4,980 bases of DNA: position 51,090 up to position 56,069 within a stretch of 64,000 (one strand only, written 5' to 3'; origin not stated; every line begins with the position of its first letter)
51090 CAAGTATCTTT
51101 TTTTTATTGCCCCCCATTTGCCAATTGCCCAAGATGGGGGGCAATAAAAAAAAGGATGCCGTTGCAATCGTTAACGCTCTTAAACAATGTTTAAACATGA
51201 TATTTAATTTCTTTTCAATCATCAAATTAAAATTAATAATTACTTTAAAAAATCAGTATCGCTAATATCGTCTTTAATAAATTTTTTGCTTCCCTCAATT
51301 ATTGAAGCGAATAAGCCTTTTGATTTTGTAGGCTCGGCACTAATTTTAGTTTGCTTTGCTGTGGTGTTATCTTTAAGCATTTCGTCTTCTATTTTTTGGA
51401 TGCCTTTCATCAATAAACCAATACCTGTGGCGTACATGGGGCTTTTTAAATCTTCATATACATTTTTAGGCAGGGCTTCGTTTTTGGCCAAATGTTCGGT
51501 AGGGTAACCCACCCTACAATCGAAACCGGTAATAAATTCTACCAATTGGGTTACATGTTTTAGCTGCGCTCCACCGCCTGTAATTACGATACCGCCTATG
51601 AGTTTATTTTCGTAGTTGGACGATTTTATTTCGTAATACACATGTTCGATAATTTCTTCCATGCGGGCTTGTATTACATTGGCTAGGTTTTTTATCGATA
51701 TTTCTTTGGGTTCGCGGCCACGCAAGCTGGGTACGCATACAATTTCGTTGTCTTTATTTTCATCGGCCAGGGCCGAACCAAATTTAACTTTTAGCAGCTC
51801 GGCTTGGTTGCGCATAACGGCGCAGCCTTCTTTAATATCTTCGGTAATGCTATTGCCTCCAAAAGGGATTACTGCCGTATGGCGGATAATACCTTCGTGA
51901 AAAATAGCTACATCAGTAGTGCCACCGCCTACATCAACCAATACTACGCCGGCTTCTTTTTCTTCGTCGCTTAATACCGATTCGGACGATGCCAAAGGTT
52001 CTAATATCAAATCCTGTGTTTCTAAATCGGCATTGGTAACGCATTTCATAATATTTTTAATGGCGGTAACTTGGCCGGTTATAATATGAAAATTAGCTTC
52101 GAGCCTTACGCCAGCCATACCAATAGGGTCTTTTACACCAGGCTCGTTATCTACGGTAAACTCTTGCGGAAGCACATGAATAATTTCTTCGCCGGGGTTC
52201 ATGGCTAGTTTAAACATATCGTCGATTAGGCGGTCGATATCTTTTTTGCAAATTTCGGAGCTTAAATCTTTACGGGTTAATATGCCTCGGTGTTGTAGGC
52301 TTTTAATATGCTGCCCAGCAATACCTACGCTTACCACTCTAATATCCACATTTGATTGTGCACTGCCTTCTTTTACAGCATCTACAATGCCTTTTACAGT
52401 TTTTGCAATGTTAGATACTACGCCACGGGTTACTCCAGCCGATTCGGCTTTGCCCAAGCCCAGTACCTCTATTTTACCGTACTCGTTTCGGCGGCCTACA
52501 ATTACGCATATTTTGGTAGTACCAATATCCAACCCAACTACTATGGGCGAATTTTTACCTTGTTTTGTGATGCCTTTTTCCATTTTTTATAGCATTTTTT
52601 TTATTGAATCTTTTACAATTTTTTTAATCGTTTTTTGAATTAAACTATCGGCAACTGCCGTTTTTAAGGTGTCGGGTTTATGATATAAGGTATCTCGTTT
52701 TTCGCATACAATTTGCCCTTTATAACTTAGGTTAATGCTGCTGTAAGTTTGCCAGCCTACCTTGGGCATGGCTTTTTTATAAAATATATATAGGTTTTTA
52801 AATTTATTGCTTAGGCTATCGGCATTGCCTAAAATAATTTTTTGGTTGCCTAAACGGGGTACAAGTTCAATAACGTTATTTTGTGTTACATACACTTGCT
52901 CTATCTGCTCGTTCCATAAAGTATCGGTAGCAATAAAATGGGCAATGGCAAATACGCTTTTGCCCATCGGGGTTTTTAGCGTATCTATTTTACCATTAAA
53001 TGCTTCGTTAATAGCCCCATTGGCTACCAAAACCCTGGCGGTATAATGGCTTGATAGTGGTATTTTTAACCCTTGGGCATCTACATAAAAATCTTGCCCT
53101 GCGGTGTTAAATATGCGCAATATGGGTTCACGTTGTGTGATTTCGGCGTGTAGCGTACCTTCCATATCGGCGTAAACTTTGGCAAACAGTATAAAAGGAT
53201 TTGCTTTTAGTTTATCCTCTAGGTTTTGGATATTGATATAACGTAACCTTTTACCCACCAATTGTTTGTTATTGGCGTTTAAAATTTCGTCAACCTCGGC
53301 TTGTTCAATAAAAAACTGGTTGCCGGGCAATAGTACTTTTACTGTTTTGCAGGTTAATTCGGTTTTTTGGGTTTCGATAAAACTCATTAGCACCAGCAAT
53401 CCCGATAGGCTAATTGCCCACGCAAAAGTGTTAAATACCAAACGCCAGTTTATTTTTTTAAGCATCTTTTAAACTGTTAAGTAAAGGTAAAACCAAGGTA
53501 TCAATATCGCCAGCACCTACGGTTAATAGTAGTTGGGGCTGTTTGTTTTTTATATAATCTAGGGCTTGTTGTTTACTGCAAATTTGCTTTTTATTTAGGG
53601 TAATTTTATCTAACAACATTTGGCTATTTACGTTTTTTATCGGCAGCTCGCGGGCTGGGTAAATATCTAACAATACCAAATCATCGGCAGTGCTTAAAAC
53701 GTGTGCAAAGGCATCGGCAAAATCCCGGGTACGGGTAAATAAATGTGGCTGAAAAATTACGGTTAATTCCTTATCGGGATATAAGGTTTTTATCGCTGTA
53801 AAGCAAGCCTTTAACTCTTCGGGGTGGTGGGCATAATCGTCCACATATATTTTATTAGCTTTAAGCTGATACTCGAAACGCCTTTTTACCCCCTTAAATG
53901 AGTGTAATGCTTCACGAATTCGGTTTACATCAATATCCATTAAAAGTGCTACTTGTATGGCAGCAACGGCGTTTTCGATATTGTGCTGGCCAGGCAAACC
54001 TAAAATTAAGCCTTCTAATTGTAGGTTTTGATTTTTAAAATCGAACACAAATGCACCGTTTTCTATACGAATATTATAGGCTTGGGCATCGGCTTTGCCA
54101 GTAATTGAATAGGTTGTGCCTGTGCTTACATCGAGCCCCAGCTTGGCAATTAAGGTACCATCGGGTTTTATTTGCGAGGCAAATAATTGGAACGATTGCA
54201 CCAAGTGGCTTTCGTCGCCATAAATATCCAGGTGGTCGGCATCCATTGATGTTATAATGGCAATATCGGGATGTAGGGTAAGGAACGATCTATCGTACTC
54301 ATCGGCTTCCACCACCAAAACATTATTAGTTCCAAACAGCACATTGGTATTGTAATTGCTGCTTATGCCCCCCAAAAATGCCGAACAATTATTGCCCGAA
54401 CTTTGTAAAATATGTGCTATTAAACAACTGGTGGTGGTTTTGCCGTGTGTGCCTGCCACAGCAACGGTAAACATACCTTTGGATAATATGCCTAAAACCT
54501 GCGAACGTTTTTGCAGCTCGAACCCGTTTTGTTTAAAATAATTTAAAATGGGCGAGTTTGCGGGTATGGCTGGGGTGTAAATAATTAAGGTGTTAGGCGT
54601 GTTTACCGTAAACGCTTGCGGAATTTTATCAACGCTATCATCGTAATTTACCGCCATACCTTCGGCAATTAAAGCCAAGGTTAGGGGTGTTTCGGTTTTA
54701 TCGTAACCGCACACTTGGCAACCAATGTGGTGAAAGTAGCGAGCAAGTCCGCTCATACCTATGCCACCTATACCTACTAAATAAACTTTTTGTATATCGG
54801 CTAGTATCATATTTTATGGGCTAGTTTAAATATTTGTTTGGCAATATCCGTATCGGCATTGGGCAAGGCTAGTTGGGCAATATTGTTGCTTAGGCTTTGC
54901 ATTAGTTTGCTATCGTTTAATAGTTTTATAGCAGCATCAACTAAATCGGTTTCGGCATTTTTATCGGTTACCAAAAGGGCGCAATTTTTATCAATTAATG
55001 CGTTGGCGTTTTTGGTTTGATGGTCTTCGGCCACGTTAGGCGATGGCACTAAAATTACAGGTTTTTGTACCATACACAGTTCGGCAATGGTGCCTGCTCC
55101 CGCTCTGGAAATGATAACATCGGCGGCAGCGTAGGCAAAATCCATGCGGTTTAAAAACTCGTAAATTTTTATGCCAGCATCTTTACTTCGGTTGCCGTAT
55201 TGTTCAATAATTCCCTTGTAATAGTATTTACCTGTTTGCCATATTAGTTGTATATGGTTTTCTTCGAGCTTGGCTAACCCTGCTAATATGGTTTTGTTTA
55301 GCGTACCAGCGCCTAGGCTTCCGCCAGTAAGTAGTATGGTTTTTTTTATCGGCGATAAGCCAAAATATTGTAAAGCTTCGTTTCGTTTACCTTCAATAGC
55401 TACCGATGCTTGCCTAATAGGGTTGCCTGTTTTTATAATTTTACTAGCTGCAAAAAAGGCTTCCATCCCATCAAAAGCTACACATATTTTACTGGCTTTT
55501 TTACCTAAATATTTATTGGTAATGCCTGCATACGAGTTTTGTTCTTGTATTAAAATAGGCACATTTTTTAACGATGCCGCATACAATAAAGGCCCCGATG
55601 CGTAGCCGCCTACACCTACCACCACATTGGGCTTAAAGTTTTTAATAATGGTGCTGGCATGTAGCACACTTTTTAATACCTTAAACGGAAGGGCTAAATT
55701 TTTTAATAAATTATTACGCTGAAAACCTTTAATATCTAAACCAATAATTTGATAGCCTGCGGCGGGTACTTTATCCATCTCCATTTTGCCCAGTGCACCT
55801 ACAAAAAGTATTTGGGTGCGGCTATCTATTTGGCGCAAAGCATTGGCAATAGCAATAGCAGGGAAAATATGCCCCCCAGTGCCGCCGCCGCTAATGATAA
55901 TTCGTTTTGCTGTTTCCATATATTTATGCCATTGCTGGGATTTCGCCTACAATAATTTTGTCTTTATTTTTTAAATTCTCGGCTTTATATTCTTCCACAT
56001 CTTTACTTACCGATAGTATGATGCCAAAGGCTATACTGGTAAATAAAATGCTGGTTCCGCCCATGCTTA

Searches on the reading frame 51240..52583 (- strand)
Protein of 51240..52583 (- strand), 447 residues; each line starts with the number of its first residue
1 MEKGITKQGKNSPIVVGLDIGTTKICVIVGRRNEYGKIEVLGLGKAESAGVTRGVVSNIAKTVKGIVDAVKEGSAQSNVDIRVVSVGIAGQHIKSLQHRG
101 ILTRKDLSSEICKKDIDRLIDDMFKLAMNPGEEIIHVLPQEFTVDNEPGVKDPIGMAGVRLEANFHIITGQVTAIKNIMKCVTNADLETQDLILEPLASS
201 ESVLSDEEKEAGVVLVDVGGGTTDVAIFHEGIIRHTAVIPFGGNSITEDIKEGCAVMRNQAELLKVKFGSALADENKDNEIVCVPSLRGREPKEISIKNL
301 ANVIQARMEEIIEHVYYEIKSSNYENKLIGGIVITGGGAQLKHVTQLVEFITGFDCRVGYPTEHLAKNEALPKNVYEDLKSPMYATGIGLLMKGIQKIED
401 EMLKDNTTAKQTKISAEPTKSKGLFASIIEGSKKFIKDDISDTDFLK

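Call 11: search_protein_families(library=pfam, proteins=[window:51240-52583:-])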
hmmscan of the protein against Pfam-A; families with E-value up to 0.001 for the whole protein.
window:51240-52583:- (447 aa): 6 families
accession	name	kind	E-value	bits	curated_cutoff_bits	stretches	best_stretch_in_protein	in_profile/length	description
PF14450.12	FtsA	-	1.6e-43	148.6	31.8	2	214-389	1-127/127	Cell division protein FtsA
PF02491.25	SHS2_FTSA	-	1.4e-28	99.5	25.4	1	90-169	1-79/79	SHS2 domain inserted in FTSA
PF06723.19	MreB_Mbl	-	3.2e-12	46.4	27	1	205-358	139-303/327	MreB/Mbl protein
PF11104.14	PilM_2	-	2.3e-10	40.4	27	1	201-267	170-236/340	Type IV pilus assembly protein PilM;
PF06277.17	EutA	-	1.5e-07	31.2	27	1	207-341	139-267/475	Ethanolamine utilisation protein EutA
PF00012.26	HSP70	-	0.00092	18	20.6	0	15-228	1-203/599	Hsp70 protein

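Call 75: search_protein_families(library=ncbifam, proteins=[window:51240-52583:-], max_evalue=0.00001)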
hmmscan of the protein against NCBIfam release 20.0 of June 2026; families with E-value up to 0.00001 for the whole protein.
window:51240-52583:- (447 aa): 13 families
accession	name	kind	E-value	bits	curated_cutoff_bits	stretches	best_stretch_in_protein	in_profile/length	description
TIGR01174.1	ftsA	equivalog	2.2e-113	379.1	175.85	1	14-391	1-369/371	cell division protein FtsA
NF007009.0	PRK09472.1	equivalog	1.6e-77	261.3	409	1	11-398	6-390/420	cell division protein FtsA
TIGR01175.1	pilM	subfamily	8.3e-15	54.6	133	1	201-394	178-347/348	type IV pilus assembly protein PilM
NF010539.0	PRK13927.1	subfamily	2e-14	53.2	293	1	177-355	117-307/339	rod shape-determining protein MreB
TIGR00904.1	mreB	subfamily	2.7e-12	46.4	365.75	1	179-358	118-310/334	MreB/Mrl family cell shape determining protein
NF011660.0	PRK15080.1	equivalog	5.5e-09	35.6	182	1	176-267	111-197/277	ethanolamine utilization protein EutJ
NF010540.1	PRK13929.1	exception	6e-09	35.4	515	1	177-346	116-296/334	rod-share determining protein MreBH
TIGR02529.1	EutJ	subfamily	2.5e-07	30.4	152.1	1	173-262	75-159/239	ethanolamine utilization protein EutJ family protein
NF053558.1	BeeR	equivalog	1.4e-06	27.5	530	0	214-347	162-303/349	BeeR family actin-like protein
NF045709.1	Amuc_1101_fam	equivalog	1.5e-06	27.4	650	1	171-274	137-240/608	Amuc_1101 family PilM-like pilus complex protein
NF007992.0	PRK10719.1-3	equivalog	4.4e-06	25.8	598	1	203-249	138-183/478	ethanolamine ammonia-lyase reactivating factor EutA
NF001413.0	PRK00290.1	equivalog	5.3e-06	25.1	648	0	15-229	4-202/625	molecular chaperone DnaK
NF045748.1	MPN316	equivalog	7.6e-06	25.3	500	1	157-327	151-321/424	MPN316 family protein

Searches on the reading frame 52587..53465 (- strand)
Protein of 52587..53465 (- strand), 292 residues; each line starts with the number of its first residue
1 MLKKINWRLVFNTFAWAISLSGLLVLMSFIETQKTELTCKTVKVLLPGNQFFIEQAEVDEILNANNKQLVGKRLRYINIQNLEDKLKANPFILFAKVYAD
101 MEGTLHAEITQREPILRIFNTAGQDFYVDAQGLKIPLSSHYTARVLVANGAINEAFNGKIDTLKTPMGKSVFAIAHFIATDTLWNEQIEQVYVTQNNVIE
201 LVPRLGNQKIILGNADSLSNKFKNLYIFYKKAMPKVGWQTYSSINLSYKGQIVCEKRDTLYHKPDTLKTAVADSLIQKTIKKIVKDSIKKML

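Call 11: search_protein_families(library=pfam, proteins=[window:52587-53465:-])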
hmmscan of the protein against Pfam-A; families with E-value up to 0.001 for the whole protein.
window:52587-53465:- (292 aa): 1 family
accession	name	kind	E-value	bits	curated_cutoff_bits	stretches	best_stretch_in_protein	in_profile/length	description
PF19581.5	Glyoxalase_7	-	0.00081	19.8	23.6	0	110-141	14-46/133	Glyoxalase superfamily protein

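Call 75: search_protein_families(library=ncbifam, proteins=[window:52587-53465:-], max_evalue=0.00001)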
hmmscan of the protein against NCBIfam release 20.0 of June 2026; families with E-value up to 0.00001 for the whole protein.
window:52587-53465:- (292 aa): 0 families

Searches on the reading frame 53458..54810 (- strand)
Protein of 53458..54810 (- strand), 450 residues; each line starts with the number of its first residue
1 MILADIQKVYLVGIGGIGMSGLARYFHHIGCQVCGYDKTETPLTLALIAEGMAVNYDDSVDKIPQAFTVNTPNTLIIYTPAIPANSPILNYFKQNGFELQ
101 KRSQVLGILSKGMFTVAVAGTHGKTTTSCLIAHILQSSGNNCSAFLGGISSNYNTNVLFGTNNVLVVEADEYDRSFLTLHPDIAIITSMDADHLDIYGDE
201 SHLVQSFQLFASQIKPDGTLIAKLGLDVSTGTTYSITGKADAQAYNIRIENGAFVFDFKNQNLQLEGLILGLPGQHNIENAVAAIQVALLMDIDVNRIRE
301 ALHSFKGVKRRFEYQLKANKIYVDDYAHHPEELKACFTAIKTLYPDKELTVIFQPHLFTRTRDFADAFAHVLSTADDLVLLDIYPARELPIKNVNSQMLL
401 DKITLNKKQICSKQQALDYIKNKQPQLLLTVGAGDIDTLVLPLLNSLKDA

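Call 75: search_protein_families(library=ncbifam, proteins=[window:53458-54810:-], max_evalue=0.00001)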
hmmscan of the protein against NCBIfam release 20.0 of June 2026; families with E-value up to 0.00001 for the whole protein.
window:53458-54810:- (450 aa): 25 families
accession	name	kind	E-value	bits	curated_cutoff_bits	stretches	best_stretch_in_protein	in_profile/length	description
TIGR01082.1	murC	equivalog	8.8e-112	374.4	335.1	1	8-439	1-444/449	UDP-N-acetylmuramate--L-alanine ligase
NF011171.0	PRK14573.1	equivalog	2.7e-68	230.6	1015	1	9-439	7-440/809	bifunctional UDP-N-acetylmuramate--L-alanine ligase/D-alanine--D-alanine ligase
TIGR01081.1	mpl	equivalog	7.5e-40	137.3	388.7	1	9-381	2-385/448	UDP-N-acetylmuramate:L-alanyl-gamma-D-glutamyl-meso-diaminopimelate ligase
NF053645.1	pMurC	equivalog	5.3e-28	97.9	560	2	239-352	285-395/492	pseudomurein biosynthesis peptide ligase pMurC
TIGR01087.1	murD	equivalog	6.8e-26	91.3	211.95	1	8-325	1-322/441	UDP-N-acetylmuramoyl-L-alanine--D-glutamate ligase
NF001126.0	PRK00139.1-4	equivalog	3e-23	82.1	373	1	182-352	195-373/486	UDP-N-acetylmuramoyl-L-alanyl-D-glutamate--2,6-diaminopimelate ligase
TIGR01085.1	murE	subfamily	3.7e-21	75.6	257.3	2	182-353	179-364/472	UDP-N-acetylmuramyl-tripeptide synthetase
NF053648.1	pMurE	equivalog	2.1e-20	72.9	600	1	179-352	188-359/464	pseudomurein biosynthesis peptide ligase pMurE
TIGR01143.1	murF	subfamily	3.1e-18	65.9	288.6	1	114-346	75-324/418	UDP-N-acetylmuramoyl-tripeptide--D-alanyl-D-alanine ligase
NF053646.1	pMurD1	equivalog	5.7e-18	64.8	610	1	76-364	70-368/465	pseudomurein biosynthesis peptide ligase pMurD1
NF001124.0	PRK00139.1-2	equivalog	7.8e-18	64.5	476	1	182-353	200-383/500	UDP-N-acetylmuramoyl-L-alanyl-D-glutamate--2,6-diaminopimelate ligase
NF008896.0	PRK11929.1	equivalog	6.3e-17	60.7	1023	1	183-353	204-391/965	bifunctional UDP-N-acetylmuramoyl-L-alanyl-D-glutamate--2,6-diaminopimelate ligase MurE/UDP-N-acetylmuramoyl-tripeptide--D-alanyl-D-alanine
NF053647.1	pMurD2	equivalog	4.8e-15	55.4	550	1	110-323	96-292/405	pseudomurein biosynthesis peptide ligase pMurD2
TIGR02068.2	cya_phycin_syn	equivalog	4e-14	51.6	850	1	275-355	682-766/862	cyanophycin synthetase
NF033197.0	F430_CfbE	equivalog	2e-13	50.1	250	1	182-325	184-319/430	coenzyme F430 synthase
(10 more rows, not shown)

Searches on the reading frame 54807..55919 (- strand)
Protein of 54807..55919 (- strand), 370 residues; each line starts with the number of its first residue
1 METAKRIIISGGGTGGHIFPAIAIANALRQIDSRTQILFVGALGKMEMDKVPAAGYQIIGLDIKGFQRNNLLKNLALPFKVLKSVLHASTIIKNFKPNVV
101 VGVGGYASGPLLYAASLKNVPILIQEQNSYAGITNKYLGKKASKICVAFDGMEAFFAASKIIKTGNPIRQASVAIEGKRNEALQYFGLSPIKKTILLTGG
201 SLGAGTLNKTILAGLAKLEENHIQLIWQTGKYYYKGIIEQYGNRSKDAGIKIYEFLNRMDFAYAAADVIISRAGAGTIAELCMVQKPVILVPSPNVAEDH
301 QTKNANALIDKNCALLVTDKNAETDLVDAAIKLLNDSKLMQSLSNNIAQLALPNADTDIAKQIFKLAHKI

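Call 75: search_protein_families(library=ncbifam, proteins=[window:54807-55919:-], max_evalue=0.00001)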
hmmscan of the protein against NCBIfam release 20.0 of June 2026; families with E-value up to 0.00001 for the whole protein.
window:54807-55919:- (370 aa): 6 families
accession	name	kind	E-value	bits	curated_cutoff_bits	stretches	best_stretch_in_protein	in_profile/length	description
TIGR01133.1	murG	equivalog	1.7e-89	300.3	250.25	1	1-363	2-353/353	undecaprenyldiphospho-muramoylpentapeptide beta-N-acetylglucosaminyltransferase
NF009102.0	PRK12446.1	equivalog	3.7e-44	151.1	339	1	5-335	2-323/352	undecaprenyldiphospho-muramoylpentapeptide beta-N-acetylglucosaminyltransferase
NF010135.0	PRK13609.1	equivalog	2.7e-16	59.5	500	1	157-368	168-370/388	diglucosyl diacylglycerol synthase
NF041548.1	PssE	equivalog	3.8e-14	52.8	120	1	237-329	29-122/146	PssE/Cps14G family polysaccharide biosynthesis glycosyltransferase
NF010134.0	PRK13608.1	equivalog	5.6e-11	42.1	557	1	158-366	169-368/391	diglucosyl diacylglycerol synthase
TIGR00661.1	MJ1255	subfamily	6.9e-07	28.8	195.9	0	247-321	228-301/321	MJ1255/VC2487 family glycosyltransferase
